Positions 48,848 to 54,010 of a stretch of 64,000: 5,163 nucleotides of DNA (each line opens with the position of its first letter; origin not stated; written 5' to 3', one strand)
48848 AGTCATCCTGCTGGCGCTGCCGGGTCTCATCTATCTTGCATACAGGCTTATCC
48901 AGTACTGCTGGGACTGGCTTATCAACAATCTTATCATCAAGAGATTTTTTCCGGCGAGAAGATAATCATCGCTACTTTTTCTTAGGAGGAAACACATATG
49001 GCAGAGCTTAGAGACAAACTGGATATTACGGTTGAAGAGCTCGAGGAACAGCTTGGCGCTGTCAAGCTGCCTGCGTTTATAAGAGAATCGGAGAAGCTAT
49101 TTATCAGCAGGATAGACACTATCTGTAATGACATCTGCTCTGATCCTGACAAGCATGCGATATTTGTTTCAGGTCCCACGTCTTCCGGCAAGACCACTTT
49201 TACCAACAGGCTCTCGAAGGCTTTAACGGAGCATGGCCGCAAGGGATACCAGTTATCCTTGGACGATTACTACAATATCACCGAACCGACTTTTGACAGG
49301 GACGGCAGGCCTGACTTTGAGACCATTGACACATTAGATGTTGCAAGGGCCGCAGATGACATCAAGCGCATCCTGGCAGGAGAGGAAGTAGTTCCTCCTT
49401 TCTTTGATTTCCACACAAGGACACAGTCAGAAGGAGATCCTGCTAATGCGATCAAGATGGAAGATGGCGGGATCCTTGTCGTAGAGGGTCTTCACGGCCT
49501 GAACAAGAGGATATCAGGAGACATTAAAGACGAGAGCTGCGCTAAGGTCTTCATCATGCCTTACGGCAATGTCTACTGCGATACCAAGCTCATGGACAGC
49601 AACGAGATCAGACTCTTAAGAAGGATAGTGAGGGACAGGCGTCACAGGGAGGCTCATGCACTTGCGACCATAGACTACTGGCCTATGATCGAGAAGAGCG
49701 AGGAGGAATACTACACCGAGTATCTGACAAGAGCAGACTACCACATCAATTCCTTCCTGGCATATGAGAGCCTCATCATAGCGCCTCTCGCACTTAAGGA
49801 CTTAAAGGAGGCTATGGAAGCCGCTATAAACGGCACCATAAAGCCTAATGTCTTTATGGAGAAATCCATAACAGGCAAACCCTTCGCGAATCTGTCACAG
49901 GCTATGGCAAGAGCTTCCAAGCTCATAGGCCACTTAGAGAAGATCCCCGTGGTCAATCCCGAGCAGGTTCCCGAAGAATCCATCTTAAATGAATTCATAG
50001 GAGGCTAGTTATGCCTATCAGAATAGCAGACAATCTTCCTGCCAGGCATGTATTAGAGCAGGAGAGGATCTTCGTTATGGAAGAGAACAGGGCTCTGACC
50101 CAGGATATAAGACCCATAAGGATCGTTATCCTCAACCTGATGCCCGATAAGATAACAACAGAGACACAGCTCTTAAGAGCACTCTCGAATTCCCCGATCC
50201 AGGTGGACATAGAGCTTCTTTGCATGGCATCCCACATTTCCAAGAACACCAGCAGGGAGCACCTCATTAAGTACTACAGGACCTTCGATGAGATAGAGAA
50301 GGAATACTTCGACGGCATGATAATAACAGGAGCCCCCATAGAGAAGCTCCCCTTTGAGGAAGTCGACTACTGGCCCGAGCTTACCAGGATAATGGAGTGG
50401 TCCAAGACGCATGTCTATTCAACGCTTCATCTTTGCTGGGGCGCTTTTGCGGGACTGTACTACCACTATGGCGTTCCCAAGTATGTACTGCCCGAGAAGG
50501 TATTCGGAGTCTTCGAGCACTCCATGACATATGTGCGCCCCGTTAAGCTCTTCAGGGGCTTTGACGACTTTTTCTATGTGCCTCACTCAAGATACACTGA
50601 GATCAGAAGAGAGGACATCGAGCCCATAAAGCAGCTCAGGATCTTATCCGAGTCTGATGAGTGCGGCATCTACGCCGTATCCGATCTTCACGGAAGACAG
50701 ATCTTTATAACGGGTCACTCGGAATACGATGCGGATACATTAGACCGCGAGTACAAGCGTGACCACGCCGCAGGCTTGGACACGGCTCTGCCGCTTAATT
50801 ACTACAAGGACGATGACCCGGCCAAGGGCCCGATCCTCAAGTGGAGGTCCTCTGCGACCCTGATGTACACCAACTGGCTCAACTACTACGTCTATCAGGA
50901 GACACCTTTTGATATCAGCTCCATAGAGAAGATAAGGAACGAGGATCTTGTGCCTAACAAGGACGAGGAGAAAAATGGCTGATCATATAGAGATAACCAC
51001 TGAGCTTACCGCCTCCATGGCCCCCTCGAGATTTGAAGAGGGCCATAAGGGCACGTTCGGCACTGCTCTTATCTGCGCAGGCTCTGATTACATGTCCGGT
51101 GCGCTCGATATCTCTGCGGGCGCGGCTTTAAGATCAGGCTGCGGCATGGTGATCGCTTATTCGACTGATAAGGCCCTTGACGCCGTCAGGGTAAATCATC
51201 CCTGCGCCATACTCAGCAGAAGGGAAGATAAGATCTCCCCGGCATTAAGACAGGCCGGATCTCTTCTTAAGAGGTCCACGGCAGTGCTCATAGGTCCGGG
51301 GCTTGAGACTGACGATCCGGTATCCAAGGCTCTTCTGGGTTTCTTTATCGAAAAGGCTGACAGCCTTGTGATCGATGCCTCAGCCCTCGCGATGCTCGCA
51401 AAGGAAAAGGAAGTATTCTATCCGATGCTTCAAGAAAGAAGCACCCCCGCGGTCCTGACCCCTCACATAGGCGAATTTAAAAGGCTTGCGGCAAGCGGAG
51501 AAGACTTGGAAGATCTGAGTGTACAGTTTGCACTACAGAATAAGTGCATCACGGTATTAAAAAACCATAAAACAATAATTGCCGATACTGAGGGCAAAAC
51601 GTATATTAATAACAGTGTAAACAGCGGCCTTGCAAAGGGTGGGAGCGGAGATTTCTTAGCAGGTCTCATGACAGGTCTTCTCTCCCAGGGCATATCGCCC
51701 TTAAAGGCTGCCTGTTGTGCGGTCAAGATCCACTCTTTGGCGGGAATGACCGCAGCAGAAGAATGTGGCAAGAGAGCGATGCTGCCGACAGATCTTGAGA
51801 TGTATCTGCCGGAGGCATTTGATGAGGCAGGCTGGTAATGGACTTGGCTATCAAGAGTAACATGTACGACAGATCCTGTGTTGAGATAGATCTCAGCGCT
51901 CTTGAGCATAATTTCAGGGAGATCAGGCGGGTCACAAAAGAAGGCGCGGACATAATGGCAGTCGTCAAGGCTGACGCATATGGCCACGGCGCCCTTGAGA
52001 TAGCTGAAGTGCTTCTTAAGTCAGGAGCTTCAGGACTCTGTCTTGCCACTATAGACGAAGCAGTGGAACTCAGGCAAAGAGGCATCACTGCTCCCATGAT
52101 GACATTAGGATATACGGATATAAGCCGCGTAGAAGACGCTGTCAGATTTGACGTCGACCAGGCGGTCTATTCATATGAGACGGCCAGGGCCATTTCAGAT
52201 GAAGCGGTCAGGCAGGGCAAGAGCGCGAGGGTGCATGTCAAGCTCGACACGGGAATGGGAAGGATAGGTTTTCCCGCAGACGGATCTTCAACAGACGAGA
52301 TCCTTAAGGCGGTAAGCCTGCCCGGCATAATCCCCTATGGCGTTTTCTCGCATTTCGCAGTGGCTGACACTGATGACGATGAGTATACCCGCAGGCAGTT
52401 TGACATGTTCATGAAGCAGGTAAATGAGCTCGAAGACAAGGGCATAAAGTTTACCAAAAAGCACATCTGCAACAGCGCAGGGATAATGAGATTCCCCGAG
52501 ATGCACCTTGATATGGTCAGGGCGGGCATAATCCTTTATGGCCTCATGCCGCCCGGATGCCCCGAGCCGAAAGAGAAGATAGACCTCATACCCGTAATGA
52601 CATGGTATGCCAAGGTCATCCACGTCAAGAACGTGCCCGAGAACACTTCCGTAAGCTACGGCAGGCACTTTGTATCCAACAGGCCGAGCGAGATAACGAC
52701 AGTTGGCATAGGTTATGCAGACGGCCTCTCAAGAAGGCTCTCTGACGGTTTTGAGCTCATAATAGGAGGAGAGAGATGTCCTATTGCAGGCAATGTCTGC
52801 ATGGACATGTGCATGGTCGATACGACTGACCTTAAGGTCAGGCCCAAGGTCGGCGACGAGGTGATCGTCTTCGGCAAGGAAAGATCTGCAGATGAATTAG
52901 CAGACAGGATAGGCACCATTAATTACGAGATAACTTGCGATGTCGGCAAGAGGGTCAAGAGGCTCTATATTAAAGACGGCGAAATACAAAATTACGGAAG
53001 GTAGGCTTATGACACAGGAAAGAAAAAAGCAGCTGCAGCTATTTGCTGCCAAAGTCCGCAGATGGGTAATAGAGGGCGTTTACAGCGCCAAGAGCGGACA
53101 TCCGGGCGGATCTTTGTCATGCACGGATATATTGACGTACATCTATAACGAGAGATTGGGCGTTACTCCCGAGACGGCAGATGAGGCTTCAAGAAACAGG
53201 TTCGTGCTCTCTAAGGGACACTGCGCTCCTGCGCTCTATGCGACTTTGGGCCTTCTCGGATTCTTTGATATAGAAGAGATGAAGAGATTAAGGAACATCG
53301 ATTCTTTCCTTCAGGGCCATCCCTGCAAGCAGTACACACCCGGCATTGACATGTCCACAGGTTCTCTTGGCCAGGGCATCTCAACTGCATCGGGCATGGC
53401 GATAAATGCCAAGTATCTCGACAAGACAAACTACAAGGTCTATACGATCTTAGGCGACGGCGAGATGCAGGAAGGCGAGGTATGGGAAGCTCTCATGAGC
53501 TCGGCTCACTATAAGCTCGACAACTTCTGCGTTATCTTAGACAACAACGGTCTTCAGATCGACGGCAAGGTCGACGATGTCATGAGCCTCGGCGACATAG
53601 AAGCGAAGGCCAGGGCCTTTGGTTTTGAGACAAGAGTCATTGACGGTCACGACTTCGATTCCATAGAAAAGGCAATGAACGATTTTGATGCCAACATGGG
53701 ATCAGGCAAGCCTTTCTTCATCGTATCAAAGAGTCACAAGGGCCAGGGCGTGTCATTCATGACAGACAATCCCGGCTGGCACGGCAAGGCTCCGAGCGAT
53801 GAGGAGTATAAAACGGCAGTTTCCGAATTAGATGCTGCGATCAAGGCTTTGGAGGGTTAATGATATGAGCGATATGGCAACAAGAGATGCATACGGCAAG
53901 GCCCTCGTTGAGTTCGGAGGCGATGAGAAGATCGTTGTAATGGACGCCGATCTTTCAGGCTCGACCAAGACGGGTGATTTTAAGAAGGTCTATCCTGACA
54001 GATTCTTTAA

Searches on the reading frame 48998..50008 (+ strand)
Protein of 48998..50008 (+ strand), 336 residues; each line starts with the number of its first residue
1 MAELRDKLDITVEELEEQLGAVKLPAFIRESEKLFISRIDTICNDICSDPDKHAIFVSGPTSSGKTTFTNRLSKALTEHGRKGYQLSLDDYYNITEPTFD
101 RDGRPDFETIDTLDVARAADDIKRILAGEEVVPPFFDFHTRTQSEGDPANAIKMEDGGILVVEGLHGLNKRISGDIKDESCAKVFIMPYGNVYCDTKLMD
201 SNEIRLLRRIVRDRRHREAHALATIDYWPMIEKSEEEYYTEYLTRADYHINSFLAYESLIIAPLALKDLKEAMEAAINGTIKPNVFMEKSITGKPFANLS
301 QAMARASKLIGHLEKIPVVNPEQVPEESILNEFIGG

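Call 67: search_protein_families(library=pfam, proteins=[window:48998-50008:+], max_evalue=0.00001)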
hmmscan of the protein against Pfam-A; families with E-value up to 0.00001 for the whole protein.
window:48998-50008:+ (336 aa): 1 family
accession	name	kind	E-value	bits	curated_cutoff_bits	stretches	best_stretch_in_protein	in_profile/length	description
PF00485.24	PRK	-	2e-09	38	22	1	55-251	2-188/196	Phosphoribulokinase / Uridine kinase family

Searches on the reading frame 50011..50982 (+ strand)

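Call 67: search_protein_families(library=pfam, proteins=[window:50011-50982:+], max_evalue=0.00001)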
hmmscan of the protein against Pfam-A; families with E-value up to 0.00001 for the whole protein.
window:50011-50982:+ (323 aa): 1 family
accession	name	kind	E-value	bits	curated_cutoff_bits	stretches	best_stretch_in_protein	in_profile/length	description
PF04204.22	HTS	-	2.2e-136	454.2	27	1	2-300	1-298/298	Homoserine O-succinyltransferase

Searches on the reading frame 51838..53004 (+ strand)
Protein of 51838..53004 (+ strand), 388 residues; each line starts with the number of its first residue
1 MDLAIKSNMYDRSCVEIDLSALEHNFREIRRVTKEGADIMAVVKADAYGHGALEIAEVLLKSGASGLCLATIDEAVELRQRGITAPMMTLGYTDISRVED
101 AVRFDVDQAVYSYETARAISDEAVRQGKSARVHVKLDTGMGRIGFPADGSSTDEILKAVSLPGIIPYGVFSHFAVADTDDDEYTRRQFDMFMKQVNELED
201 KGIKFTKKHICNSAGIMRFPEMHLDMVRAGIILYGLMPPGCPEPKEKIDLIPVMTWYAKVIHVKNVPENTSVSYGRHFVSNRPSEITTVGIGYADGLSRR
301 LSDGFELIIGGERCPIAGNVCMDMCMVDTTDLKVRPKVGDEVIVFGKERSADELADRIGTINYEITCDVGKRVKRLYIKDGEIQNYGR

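Call 78: search_protein_families(library=pfam, proteins=[window:51838-53004:+], max_evalue=0.00001)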
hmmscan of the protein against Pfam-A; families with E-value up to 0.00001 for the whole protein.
window:51838-53004:+ (388 aa): 2 families
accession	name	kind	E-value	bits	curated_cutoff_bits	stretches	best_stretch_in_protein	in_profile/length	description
PF01168.26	Ala_racemase_N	-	2e-73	247.2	24.1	1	17-238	1-220/220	Alanine racemase, N-terminal domain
PF00842.27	Ala_racemase_C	-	1.4e-45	154.4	25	1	253-377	1-127/127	Alanine racemase, C-terminal domain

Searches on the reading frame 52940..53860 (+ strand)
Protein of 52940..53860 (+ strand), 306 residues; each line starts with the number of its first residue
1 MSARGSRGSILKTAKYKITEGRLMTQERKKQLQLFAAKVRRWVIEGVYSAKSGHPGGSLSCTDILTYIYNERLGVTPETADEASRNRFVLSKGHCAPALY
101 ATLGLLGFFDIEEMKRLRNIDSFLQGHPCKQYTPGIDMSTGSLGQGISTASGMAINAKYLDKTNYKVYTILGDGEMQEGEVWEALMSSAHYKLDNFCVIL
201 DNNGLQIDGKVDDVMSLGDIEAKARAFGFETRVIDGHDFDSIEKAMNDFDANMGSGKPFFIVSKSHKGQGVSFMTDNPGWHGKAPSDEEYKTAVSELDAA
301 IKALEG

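Call 78: search_protein_families(library=pfam, proteins=[window:52940-53860:+], max_evalue=0.00001)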
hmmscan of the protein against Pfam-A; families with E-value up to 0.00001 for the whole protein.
window:52940-53860:+ (306 aa): 5 families
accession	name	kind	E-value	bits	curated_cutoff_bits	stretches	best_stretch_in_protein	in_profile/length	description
PF00456.26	Transketolase_N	-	2.3e-50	171.9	22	1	36-293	6-271/334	Transketolase, thiamine diphosphate binding domain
PF13292.11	DXP_synthase_N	-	8.8e-13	48.6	21.2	1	24-212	10-180/274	1-deoxy-D-xylulose-5-phosphate synthase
PF02775.26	TPP_enzyme_C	-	1.6e-06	28.4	21.9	1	138-207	25-87/151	Thiamine pyrophosphate enzyme, C-terminal TPP binding domain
PF00676.26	E1_dh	-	2.2e-06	27.3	22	1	141-246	101-204/300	Dehydrogenase E1 component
PF09364.15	XFP_N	-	9.8e-06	25.1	23.7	0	110-248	107-246/364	XFP N-terminal domain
